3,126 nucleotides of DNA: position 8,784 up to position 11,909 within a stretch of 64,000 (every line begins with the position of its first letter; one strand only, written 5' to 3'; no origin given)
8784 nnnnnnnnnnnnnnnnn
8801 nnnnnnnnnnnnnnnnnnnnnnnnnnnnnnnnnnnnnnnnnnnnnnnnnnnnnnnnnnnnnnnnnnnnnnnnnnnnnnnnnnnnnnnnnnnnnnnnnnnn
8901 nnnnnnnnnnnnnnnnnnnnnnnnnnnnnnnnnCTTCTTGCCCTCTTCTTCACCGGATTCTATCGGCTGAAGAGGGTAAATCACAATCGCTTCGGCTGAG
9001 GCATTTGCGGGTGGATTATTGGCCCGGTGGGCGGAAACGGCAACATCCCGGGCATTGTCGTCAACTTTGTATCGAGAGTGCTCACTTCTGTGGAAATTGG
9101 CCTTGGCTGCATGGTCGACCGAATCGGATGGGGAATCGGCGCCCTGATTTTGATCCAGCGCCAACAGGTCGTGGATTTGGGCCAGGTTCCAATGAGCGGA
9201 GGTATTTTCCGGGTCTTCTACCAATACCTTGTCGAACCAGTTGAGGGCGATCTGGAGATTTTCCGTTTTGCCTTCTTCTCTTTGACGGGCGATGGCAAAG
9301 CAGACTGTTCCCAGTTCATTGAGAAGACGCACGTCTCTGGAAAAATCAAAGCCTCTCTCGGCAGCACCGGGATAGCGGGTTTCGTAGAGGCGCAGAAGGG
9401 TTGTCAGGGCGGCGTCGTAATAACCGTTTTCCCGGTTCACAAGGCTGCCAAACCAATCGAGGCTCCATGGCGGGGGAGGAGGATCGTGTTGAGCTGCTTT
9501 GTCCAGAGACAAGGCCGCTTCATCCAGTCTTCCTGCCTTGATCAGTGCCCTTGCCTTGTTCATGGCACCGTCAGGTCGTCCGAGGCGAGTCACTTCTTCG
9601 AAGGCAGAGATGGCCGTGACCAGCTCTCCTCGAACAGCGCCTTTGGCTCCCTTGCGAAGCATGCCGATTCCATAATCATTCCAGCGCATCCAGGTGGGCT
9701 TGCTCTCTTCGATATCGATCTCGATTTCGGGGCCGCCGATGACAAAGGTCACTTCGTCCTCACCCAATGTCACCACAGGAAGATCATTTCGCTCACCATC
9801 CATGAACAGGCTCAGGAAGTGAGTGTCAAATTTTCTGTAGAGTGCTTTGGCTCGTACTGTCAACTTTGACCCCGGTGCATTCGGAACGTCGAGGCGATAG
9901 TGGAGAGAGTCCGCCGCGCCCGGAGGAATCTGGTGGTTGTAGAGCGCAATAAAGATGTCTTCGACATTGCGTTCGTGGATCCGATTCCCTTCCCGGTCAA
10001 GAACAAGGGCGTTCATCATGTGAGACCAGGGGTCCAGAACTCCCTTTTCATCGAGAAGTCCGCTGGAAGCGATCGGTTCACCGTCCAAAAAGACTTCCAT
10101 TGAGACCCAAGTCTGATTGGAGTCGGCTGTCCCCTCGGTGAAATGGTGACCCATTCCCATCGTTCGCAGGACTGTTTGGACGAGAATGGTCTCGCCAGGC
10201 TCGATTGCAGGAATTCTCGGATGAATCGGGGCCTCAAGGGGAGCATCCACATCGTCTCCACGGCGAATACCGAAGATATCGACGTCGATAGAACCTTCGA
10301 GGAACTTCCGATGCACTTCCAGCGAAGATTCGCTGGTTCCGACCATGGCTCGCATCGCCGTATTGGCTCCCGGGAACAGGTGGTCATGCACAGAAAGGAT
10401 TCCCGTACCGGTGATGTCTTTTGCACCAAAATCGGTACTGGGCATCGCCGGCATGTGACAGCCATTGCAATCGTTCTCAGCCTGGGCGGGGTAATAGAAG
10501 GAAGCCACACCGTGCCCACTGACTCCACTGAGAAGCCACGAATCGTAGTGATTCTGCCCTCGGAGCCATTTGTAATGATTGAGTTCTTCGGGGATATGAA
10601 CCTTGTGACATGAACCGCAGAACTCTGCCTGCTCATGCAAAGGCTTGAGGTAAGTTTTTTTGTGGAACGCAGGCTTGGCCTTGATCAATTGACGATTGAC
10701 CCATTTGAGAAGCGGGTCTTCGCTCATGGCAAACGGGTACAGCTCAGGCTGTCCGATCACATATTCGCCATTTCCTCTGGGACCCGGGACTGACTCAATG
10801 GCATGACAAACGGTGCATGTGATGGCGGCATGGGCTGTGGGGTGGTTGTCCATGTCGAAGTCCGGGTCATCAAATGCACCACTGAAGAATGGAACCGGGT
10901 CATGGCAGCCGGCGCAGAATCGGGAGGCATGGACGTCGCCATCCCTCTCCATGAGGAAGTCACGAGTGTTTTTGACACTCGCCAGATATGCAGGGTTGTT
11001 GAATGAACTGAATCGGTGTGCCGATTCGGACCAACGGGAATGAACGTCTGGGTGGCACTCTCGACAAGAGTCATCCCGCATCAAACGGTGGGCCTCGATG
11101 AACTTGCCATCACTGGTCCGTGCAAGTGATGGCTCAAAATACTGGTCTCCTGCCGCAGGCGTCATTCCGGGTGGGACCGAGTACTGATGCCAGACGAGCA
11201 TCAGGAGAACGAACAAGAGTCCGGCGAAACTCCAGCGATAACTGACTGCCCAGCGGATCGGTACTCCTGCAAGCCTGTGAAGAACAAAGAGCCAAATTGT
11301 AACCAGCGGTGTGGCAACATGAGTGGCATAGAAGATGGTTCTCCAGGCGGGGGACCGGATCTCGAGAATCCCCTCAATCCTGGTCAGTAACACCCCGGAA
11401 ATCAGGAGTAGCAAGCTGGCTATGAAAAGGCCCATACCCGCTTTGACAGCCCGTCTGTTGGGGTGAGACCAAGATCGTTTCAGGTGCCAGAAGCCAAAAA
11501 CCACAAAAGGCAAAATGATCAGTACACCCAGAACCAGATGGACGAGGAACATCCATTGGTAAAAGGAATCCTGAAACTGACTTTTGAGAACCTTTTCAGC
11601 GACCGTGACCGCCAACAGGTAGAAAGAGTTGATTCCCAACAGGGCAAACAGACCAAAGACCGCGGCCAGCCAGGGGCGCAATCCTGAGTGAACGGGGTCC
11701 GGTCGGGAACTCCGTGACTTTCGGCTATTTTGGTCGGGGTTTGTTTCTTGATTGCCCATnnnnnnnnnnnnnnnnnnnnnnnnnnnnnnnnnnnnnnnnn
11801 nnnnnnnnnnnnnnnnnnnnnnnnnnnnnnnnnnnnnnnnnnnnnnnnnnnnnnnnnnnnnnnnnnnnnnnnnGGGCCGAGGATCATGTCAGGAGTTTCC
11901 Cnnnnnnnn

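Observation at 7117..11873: Membrane-anchored pentahaem cytochrome c-TPR protein translationally coupled to an ASPIC/UnbV FG-GAP protein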

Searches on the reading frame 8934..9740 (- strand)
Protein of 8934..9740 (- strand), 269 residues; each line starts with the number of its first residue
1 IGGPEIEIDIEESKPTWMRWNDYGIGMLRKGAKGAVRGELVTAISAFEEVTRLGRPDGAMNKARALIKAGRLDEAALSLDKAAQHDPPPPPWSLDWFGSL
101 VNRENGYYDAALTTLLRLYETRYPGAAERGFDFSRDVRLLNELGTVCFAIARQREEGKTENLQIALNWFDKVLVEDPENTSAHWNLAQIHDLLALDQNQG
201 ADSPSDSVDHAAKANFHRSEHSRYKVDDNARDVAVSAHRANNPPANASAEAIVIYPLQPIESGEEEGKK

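Call 28: search_protein_families(library=pfam, proteins=[window:8934-9740:-], max_evalue=10)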
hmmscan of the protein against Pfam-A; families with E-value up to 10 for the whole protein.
window:8934-9740:- (269 aa): 13 families
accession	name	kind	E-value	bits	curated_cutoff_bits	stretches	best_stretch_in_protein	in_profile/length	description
PF13432.12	TPR_16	-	2.3e-08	34.7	32.7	2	43-87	16-62/65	Tetratricopeptide repeat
PF07719.23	TPR_2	-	1.2e-07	31.7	27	1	58-87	3-32/34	Tetratricopeptide repeat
PF14559.12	TPR_19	-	3.2e-07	31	25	2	38-90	5-59/68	Tetratricopeptide repeat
PF13428.12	TPR_14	-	6.9e-06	26.7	23.5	1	61-90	6-35/44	Tetratricopeptide repeat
PF13414.12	TPR_11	-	3.3e-05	23.9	26.8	2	165-190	13-38/42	TPR repeat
PF00515.34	TPR_1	-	0.00069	19.8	27.8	1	60-87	5-32/34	Tetratricopeptide repeat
PF14863.12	Alkyl_sulf_dimr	-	0.0032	18.3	26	1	145-197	68-120/139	Alkyl sulfatase dimerisation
PF16918.11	PknG_TPR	-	0.0089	15.3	27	1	56-120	94-156/340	Protein kinase G tetratricopeptide repeat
PF13176.12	TPR_7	-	0.029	14.9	27.9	1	61-86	4-31/36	Tetratricopeptide repeat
PF13181.12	TPR_8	-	0.042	14.5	25.7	1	60-84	5-29/34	Tetratricopeptide repeat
PF12895.13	ANAPC3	-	0.059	14.1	27.2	1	160-190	3-33/82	Anaphase-promoting complex, cyclosome, subunit 3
PF13431.12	TPR_17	-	0.11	13.3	24.4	0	169-191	2-24/34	Tetratricopeptide repeat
PF07721.20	TPR_4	-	0.15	13.2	27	1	60-76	5-21/26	Tetratricopeptide repeat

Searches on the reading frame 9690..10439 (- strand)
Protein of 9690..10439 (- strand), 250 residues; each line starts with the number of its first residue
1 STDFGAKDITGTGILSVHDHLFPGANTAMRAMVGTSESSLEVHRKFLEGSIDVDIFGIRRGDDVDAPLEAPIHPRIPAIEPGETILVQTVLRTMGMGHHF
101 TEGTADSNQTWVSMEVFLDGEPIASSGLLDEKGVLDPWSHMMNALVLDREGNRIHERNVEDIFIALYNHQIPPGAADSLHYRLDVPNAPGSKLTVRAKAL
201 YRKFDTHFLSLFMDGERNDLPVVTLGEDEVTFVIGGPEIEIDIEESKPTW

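Call 28: search_protein_families(library=pfam, proteins=[window:9690-10439:-], max_evalue=10)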
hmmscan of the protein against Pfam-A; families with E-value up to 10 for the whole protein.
window:9690-10439:- (250 aa): 0 families

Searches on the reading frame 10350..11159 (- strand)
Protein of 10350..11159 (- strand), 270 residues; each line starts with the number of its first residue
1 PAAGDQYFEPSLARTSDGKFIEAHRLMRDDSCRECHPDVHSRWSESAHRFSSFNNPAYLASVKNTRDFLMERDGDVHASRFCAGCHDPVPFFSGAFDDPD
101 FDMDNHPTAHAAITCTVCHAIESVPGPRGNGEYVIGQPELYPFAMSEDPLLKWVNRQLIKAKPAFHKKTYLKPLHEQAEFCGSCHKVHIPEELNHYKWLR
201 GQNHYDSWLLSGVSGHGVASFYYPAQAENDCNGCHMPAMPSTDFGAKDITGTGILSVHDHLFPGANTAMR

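Call 28: search_protein_families(library=pfam, proteins=[window:10350-11159:-], max_evalue=10)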
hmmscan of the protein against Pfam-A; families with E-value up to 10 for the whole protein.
window:10350-11159:- (270 aa): 10 families
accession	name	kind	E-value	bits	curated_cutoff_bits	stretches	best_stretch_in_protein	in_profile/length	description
PF13435.11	Cytochrome_C554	-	2.4e-08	35.3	20.8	2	31-119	1-83/84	Cytochrome c554 and c-prime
PF14537.11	Cytochrom_c3_2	-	4.7e-05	24.2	25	2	31-120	8-65/79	Cytochrome c3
PF14522.11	Cytochrome_C7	-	0.00017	21.8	24.8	2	24-119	8-66/67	Cytochrome c7 and related cytochrome c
PF13442.11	Cytochrome_CBB3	-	0.00018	22.2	27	1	109-168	8-54/68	Cytochrome C oxidase, cbb3-type, subunit III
PF12773.13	DZR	-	0.01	16.4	27.3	1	78-121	11-33/45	Double zinc ribbon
PF09699.15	Paired_CXXCH_1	-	0.083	13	20.6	2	176-188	6-16/41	Doubled CXXCH motif (Paired_CXXCH_1)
PF22113.1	Mtrc-MtrF_II-IV_dom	-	0.11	12.4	30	2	174-237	116-165/176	Outer membrane cytochrome MtrC/MtrF-like, domains II/IV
PF22678.1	Cytochrom_c_NrfB-like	-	0.2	12.6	27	2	173-198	28-50/89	Cytochrome c-type protein NrfB-like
PF24042.1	DUF7351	-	1.2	9.4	31.2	1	11-50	48-87/177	Domain of unknown function (DUF7351)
PF16694.10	Cytochrome_P460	-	3.7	8.4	27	0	225-238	104-117/125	Cytochrome P460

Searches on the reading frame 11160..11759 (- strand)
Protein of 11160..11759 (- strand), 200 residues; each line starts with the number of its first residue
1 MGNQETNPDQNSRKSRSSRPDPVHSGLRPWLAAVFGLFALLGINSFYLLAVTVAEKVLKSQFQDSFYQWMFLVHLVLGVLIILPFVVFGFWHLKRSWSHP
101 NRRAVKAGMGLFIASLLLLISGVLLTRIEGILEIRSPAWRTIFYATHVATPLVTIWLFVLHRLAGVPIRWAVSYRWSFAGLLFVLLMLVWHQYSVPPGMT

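Call 28: search_protein_families(library=pfam, proteins=[window:11160-11759:-], max_evalue=10)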
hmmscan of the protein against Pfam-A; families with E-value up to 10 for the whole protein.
window:11160-11759:- (200 aa): 5 families
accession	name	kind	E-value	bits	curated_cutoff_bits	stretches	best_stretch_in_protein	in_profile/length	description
PF00876.23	Innexin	-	0.016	14.8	25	1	60-95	81-116/333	Innexin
PF23600.1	DUF7139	-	0.019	15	30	1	96-152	11-67/150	Domain of unknown function (DUF7139)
PF20664.2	DUF6814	-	0.023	15.4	25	1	38-96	12-68/71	Family of unknown function (DUF6814)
PF00361.26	Proton_antipo_M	-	0.058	13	21.5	1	31-153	50-160/294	NADH:quinone oxidoreductase/Mrp antiporter, TM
PF12351.13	Fig1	-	5.7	7.3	25.3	1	59-126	69-137/188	Ca2+ regulator and membrane fusion protein Fig1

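Call 69: predict_structure(alignment_id=A4)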
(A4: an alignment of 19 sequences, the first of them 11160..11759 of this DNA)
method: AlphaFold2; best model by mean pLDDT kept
length: 200 residues; sequences in the alignment: 19
mean_pLDDT: 80.8   pTM: 0.67
mean pLDDT of the five models: 80.8, 80.6, 76.5, 73.8, 73.1
residues with pLDDT >= 90: 26; 70-90: 144; 50-70: 25; < 50: 5
segments of 3 or more residues with pLDDT < 50: 1-4
pLDDT, mean of each block of 10 residues (from residue 1): 52 60 82 88 86 85 81 89 90 86 87 89 79 83 87 83 74 81 85 66
secondary structure, 60 per line:
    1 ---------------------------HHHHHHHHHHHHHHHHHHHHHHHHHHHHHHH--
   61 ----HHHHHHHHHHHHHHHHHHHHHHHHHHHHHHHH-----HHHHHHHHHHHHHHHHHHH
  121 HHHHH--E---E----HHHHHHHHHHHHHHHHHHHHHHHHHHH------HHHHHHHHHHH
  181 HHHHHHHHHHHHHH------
elements in order: H28-58 H65-96 H102-125 H137-163 H170-194

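Call 72: search_solved_structures(query=A4, max_evalue=10, show_alignments=3)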
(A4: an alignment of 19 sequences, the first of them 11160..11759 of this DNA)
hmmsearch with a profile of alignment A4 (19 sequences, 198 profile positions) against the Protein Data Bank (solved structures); distinct sequences matched with E-value up to 10: 1.
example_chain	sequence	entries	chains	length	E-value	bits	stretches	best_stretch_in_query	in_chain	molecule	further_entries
9kc5_O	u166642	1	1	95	0.38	13.5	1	50-89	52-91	Photosystem I subunit O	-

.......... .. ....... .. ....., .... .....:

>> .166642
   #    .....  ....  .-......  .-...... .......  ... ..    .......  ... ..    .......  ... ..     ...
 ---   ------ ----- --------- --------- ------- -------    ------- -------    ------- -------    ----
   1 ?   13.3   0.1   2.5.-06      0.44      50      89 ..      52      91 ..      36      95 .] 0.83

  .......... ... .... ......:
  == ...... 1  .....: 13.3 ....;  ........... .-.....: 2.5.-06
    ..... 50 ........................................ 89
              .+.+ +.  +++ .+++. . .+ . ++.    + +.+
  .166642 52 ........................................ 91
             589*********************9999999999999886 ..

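Call 97: search_protein_representatives(alignment_id=A4)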
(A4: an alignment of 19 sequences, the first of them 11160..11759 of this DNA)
Query: 19 sequences, 198 profile positions. Proteins with E-value up to 0.001 (for the whole library): 682; up to 1e-10: 498; up to 1e-30: 173. The best 150 are listed.
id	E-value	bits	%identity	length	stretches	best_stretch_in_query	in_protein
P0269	7.3e-84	296.6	-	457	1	8-198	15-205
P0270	2.7e-82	291.4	-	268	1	13-198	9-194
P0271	4.3e-79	281.0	-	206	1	8-180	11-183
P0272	4.6e-79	280.9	-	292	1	5-198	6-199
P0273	6.4e-79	280.4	-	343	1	6-198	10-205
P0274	2.4e-76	272.0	-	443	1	6-197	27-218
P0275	9.1e-76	270.1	-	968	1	8-198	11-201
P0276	4.0e-72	258.2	-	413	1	19-197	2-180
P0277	4.1e-71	255.0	-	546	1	7-198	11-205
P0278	4.1e-70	251.7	-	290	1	9-197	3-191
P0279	5.7e-70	251.2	-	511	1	14-198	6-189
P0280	3.1e-69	248.8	-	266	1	9-165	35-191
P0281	5.1e-69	248.1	-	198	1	38-187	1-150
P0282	1.2e-68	246.9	-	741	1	5-197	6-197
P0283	1.9e-67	243.0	-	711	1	47-198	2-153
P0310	9.7e-55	201.5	-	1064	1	9-197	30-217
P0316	1.1e-53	198.0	-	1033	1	12-197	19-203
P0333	5.3e-47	176.3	-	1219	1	15-197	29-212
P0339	3.3e-46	173.6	-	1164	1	12-197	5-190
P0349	2.8e-44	167.3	-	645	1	4-194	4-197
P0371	9.5e-41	155.8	-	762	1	8-194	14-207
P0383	1.1e-38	149.1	-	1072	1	10-196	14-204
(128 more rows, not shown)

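Call 98: search_protein_families(library=pfam, proteins=[P0333, P0339, P0310, P0383, P0316, P0371, P0349, P0282], max_evalue=0.0001)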
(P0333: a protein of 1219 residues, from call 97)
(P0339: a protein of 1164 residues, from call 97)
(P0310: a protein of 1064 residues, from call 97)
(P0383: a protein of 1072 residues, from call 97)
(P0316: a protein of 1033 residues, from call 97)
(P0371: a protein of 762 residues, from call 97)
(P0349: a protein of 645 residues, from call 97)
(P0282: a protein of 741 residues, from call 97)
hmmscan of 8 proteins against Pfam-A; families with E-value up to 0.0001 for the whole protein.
P0333 (1219 aa): 4 families
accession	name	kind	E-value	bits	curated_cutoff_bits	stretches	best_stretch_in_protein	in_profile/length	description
PF13435.11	Cytochrome_C554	-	2.3e-05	25.7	20.8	0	247-334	2-83/84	Cytochrome c554 and c-prime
PF13414.12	TPR_11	-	4.6e-05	23.5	26.8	0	921-942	13-34/42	TPR repeat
PF13424.12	TPR_12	-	5e-05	23.9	30.1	0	808-874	7-73/77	Tetratricopeptide repeat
PF14522.11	Cytochrome_C7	-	6.4e-05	23.1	24.8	0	287-339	5-53/67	Cytochrome c7 and related cytochrome c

P0339 (1164 aa): 4 families
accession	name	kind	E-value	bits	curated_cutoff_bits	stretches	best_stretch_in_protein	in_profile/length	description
PF14559.12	TPR_19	-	2.5e-05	25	25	0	863-899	3-39/68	Tetratricopeptide repeat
PF14537.11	Cytochrom_c3_2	-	2.8e-05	24.9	25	0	222-309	6-66/79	Cytochrome c3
PF16918.11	PknG_TPR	-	9.7e-05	21.7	27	1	735-818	72-156/340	Protein kinase G tetratricopeptide repeat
PF13414.12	TPR_11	-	9.8e-05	22.4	26.8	0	869-899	12-42/42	TPR repeat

P0310 (1064 aa): 3 families
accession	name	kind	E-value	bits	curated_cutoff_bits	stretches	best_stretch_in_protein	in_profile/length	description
PF13435.11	Cytochrome_C554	-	5.5e-06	27.7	20.8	1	252-339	2-83/84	Cytochrome c554 and c-prime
PF14559.12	TPR_19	-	5.5e-05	23.8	25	1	737-788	4-57/68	Tetratricopeptide repeat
PF07719.23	TPR_2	-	6.7e-05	23.2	27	0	757-782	2-27/34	Tetratricopeptide repeat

P0383 (1072 aa): 4 families
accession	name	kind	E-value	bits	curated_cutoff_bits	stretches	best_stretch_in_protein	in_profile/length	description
PF14559.12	TPR_19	-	6.3e-06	26.9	25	1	749-808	4-62/68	Tetratricopeptide repeat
PF13435.11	Cytochrome_C554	-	1.9e-05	25.9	20.8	0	240-328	2-84/84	Cytochrome c554 and c-prime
PF13432.12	TPR_16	-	2.1e-05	25.3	32.7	1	748-803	9-61/65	Tetratricopeptide repeat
PF07719.23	TPR_2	-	6.9e-05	23.1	27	0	774-803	3-32/34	Tetratricopeptide repeat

P0316 (1033 aa): 5 families
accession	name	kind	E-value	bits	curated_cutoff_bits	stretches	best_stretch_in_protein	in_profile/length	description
PF14559.12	TPR_19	-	1.3e-08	35.4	25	0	798-850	5-57/68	Tetratricopeptide repeat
PF13414.12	TPR_11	-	3.2e-08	33.6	26.8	0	792-832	2-42/42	TPR repeat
PF13181.12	TPR_8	-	4e-07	30.1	25.7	0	818-849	1-32/34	Tetratricopeptide repeat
PF13432.12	TPR_16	-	3.1e-06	28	32.7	0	789-846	2-59/65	Tetratricopeptide repeat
PF13428.12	TPR_14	-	6.9e-05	23.6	23.5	0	819-857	2-39/44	Tetratricopeptide repeat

P0371 (762 aa): 0 families

P0349 (645 aa): 2 families
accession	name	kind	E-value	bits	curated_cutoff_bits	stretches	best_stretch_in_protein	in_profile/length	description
PF13435.11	Cytochrome_C554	-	1.7e-05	26.1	20.8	0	246-339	2-84/84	Cytochrome c554 and c-prime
PF22113.1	Mtrc-MtrF_II-IV_dom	-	3.3e-05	23.9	30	0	244-340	29-129/176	Outer membrane cytochrome MtrC/MtrF-like, domains II/IV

P0282 (741 aa): 1 family
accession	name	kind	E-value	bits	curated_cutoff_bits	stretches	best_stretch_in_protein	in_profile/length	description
PF13435.11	Cytochrome_C554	-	1.5e-05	26.2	20.8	0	232-324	2-83/84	Cytochrome c554 and c-prime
